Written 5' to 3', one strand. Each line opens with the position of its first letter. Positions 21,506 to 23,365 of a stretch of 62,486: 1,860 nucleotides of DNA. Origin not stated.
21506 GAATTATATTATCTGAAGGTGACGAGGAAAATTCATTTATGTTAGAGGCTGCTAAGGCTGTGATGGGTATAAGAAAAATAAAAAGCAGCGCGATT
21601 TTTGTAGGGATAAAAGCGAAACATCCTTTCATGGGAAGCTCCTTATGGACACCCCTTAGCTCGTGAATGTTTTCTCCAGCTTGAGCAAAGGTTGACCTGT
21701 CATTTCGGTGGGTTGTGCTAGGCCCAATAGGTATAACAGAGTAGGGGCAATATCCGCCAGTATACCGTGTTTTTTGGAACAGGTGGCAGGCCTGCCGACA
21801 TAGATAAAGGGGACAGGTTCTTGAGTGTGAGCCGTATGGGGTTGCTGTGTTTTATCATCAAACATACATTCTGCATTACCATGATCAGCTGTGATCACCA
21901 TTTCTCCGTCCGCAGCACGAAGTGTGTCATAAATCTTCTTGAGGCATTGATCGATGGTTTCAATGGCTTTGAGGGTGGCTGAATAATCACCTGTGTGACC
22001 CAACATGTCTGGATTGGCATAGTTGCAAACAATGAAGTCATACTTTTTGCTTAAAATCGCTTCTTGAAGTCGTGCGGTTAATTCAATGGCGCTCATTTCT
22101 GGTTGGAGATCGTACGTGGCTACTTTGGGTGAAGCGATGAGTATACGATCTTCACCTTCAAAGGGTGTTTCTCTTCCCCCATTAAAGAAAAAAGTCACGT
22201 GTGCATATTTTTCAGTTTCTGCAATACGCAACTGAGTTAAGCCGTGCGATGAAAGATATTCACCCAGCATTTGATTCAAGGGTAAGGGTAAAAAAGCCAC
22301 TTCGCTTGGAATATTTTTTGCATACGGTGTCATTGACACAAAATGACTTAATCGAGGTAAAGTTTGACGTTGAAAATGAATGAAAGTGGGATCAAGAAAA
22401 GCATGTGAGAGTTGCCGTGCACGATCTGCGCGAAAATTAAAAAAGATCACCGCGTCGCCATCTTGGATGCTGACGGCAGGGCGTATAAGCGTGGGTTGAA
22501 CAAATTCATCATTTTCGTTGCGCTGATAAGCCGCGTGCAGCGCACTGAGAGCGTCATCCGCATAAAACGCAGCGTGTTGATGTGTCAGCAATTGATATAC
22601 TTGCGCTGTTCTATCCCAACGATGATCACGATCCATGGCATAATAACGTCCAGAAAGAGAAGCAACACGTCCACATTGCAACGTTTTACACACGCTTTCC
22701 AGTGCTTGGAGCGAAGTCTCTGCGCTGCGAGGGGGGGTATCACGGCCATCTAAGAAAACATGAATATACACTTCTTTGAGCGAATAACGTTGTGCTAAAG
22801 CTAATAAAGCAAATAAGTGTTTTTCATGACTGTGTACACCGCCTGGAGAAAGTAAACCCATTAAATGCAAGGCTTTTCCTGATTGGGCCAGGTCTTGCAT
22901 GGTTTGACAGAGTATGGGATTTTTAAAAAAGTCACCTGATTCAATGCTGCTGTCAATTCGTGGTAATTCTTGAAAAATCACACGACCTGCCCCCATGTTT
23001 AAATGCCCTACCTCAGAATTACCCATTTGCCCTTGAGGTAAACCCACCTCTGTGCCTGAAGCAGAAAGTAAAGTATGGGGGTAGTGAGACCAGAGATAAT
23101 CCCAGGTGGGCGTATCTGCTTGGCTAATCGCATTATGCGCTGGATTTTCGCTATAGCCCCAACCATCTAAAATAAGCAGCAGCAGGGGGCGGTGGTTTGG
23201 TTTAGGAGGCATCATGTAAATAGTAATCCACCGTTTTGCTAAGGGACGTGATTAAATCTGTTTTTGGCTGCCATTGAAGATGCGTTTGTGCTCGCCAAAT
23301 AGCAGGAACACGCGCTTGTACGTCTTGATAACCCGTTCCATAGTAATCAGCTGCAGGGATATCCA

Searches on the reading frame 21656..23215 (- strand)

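Call 19: search_protein_families(library=ncbifam, proteins=[window:21656-23215:-], max_evalue=0.00001)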
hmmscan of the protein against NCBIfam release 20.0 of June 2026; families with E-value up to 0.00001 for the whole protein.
window:21656-23215:- (519 aa): 9 families
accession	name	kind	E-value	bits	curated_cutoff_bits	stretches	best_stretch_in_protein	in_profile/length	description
TIGR01307.1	pgm_bpd_ind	equivalog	1.8e-215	716.2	330.65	1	10-511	2-504/504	2,3-bisphosphoglycerate-independent phosphoglycerate mutase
NF003897.0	PRK05434.1-5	equivalog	2.6e-215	715.8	862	1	8-514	5-514/514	2,3-bisphosphoglycerate-independent phosphoglycerate mutase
TIGR00306.2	apgM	subfamily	9.9e-13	47.8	320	1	386-476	285-369/403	2,3-bisphosphoglycerate-independent phosphoglycerate mutase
NF003766.0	PRK05362.1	equivalog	9.4e-11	41.1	256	1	382-502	270-385/396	phosphopentomutase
NF003104.0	PRK04024.1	equivalog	2.6e-10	39.6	489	1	388-474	290-367/412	2,3-bisphosphoglycerate-independent phosphoglycerate mutase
NF009049.0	PRK12383.1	equivalog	1.2e-09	37.6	254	1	383-512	278-399/408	phosphopentomutase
TIGR02535.1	hyp_Hser_kinase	hypoth_equivalog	5.9e-08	31.9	446.3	1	390-475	283-362/397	proposed homoserine kinase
NF003242.0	PRK04200.1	equivalog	6.3e-07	28.6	426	1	386-474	277-359/395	cofactor-independent phosphoglycerate mutase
NF003160.0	PRK04135.1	equivalog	1.4e-06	27.2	468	0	390-450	286-343/403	2,3-bisphosphoglycerate-independent phosphoglycerate mutase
